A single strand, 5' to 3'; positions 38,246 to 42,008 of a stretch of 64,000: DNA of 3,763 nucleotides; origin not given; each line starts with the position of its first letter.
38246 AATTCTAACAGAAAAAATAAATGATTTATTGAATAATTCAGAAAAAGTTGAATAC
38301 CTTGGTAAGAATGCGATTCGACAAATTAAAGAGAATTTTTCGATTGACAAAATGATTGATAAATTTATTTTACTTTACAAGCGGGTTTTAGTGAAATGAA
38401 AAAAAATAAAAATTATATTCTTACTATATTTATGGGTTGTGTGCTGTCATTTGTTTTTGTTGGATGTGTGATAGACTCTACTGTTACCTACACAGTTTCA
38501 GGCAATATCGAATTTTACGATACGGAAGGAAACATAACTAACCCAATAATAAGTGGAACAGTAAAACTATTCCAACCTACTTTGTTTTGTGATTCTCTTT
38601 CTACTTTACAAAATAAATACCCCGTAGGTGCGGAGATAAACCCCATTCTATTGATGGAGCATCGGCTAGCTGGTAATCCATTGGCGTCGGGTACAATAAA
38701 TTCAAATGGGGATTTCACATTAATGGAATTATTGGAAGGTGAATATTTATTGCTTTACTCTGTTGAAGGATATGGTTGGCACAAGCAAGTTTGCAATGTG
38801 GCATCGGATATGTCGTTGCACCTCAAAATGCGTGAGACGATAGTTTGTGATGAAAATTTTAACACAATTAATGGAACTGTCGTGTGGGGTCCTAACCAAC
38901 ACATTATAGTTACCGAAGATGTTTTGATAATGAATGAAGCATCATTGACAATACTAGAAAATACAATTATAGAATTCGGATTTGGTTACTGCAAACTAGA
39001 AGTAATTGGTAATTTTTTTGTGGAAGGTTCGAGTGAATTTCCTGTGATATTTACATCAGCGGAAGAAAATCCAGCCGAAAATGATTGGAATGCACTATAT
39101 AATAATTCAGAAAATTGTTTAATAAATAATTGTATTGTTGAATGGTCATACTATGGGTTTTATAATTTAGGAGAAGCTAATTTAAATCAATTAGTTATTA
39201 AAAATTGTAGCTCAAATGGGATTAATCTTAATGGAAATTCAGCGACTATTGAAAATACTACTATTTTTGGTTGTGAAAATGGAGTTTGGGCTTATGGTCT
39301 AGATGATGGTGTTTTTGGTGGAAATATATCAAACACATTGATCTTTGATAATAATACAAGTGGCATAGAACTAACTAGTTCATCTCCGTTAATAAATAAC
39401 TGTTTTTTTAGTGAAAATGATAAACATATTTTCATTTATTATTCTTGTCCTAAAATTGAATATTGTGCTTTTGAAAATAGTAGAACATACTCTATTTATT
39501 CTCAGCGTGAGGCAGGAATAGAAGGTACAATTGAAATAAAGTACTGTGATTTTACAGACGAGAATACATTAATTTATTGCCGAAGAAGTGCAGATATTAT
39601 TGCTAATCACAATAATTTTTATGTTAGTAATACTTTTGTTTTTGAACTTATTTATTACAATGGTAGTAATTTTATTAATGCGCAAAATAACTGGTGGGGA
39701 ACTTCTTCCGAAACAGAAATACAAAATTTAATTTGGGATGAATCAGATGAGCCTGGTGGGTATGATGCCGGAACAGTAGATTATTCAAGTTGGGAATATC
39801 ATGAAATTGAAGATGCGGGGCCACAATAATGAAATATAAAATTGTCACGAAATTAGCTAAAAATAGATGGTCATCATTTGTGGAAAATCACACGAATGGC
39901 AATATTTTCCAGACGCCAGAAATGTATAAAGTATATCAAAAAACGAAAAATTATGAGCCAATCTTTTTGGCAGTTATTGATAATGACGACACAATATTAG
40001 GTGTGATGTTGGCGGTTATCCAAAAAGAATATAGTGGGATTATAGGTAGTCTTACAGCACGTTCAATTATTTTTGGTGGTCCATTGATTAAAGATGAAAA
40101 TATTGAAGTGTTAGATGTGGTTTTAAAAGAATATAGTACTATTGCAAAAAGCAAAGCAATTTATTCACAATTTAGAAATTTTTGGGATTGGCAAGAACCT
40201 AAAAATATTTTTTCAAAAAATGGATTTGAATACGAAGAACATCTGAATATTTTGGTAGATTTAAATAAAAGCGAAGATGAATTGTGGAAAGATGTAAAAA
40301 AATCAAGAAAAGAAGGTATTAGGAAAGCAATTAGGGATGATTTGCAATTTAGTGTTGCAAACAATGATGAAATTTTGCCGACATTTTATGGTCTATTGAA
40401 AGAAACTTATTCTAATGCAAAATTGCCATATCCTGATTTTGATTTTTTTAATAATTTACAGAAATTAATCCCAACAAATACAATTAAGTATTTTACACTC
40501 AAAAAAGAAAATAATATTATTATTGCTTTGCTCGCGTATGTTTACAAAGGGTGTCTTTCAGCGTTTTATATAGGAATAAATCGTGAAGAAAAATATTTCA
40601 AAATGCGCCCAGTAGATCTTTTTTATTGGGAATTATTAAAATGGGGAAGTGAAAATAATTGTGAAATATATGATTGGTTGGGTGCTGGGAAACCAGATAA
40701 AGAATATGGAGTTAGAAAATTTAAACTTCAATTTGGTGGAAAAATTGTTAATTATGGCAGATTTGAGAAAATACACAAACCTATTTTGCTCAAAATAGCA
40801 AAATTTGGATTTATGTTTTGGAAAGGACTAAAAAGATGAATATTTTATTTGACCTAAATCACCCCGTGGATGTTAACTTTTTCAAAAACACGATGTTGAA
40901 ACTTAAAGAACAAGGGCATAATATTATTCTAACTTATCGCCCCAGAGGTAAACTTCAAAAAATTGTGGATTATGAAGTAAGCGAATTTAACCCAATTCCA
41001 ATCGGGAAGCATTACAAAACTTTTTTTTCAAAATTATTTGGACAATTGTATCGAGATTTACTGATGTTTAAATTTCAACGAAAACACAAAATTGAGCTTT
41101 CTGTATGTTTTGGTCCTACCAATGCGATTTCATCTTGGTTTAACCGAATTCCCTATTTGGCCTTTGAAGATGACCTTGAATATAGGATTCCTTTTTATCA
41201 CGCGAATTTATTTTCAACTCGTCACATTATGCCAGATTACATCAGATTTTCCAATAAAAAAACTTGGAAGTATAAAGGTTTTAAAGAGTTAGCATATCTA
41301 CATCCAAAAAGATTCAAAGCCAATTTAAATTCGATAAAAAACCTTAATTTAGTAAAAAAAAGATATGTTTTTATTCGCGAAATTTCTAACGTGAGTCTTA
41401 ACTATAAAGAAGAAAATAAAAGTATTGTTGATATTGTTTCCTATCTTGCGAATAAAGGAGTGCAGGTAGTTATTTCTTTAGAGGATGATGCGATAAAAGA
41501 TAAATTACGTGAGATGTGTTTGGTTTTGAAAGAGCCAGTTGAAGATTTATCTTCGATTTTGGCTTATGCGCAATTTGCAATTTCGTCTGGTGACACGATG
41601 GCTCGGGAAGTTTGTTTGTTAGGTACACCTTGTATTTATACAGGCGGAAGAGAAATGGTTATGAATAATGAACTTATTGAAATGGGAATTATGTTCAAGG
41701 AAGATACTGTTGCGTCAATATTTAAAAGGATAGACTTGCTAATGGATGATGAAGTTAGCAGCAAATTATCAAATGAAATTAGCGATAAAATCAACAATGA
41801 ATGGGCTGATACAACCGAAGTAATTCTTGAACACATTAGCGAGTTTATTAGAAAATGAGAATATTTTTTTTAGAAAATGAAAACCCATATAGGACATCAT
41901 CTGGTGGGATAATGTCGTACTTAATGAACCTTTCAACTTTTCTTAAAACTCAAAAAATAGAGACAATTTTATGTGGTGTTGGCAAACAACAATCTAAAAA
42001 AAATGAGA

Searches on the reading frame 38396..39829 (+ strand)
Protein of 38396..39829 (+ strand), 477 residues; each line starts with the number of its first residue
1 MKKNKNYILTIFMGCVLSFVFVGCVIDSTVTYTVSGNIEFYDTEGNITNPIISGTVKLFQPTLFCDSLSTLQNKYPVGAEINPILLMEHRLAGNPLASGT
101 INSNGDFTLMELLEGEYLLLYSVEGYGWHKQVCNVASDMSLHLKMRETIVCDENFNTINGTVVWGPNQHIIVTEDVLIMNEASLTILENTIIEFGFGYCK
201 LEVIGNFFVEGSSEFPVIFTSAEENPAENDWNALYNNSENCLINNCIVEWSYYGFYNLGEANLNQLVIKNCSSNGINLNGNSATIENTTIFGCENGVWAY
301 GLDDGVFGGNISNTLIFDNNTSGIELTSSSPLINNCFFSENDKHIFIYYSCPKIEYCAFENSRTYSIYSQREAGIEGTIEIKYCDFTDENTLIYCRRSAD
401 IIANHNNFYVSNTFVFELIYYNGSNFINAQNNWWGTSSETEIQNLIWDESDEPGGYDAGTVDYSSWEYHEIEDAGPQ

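Call 6: search_protein_families(library=ncbifam, proteins=[window:38396-39829:+], max_evalue=0.01)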
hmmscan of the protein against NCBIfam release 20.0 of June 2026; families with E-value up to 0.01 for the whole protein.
window:38396-39829:+ (477 aa): 1 family
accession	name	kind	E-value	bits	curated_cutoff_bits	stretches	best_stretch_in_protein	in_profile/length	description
NF053819.1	EF0750_LPXTG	subfamily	0.0023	18.4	47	1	1-45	1-45/105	EF2685/EF0750 family sortase-dependent surface protein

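Call 7: search_protein_families(library=pfam, proteins=[window:38396-39829:+], max_evalue=0.01)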
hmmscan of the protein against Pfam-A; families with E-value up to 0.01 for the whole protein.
window:38396-39829:+ (477 aa): 0 families

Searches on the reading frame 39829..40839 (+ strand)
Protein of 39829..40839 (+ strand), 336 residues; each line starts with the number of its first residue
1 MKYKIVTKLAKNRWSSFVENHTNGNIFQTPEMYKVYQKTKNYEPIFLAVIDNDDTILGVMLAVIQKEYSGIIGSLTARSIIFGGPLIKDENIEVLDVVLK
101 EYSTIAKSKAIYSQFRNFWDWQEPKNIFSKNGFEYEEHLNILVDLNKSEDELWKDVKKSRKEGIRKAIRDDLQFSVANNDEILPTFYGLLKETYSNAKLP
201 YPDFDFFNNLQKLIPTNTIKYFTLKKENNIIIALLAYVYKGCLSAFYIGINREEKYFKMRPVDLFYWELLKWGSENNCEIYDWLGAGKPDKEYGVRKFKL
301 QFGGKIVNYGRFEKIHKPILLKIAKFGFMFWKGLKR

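Call 6: search_protein_families(library=ncbifam, proteins=[window:39829-40839:+], max_evalue=0.01)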
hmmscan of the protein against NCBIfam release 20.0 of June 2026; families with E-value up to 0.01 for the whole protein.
window:39829-40839:+ (336 aa): 2 families
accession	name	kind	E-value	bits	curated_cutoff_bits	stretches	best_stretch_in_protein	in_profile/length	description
TIGR03019.1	pepcterm_femAB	equivalog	1.5e-16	60.4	260.35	1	13-304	2-276/330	FemAB family XrtA/PEP-CTERM system-associated protein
NF047883.1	UAcmpLyAlTFemX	equivalog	2.8e-12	46.6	500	1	138-302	147-311/337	UDP-N-acetylmuramoylpentapeptide-lysine N(6)-alanyltransferase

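Call 7: search_protein_families(library=pfam, proteins=[window:39829-40839:+], max_evalue=0.01)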
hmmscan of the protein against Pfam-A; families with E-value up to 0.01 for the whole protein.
window:39829-40839:+ (336 aa): 2 families
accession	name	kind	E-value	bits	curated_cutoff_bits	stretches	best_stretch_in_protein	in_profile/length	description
PF02388.22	FemAB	-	2.1e-16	60.2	24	3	224-325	300-402/406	FemAB family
PF13480.13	Acetyltransf_6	-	8.9e-08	32.8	22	1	160-291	7-142/143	Acetyltransferase (GNAT) domain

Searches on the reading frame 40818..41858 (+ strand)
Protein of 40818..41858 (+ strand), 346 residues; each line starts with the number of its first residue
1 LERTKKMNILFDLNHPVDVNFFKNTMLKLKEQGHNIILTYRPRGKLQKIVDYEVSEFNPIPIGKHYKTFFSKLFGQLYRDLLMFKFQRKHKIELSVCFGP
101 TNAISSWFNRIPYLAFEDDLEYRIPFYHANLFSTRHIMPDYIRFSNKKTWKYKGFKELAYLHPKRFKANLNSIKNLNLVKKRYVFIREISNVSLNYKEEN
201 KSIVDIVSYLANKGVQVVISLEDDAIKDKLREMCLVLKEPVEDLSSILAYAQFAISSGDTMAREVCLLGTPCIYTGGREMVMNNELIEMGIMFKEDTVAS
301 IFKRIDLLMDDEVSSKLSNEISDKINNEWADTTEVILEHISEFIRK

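Call 6: search_protein_families(library=ncbifam, proteins=[window:40818-41858:+], max_evalue=0.01)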
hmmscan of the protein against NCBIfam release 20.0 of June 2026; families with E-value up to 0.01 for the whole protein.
window:40818-41858:+ (346 aa): 1 family
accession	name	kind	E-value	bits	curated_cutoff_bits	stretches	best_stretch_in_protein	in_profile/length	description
TIGR01133.1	murG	equivalog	0.005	15.9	250.25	0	200-327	199-343/353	undecaprenyldiphospho-muramoylpentapeptide beta-N-acetylglucosaminyltransferase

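Call 7: search_protein_families(library=pfam, proteins=[window:40818-41858:+], max_evalue=0.01)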
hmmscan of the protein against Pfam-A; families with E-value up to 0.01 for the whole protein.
window:40818-41858:+ (346 aa): 1 family
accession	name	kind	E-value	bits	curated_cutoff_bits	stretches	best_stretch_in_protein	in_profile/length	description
PF04007.18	DUF354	-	1.2e-17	64.4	22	2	151-322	152-334/349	Protein of unknown function (DUF354)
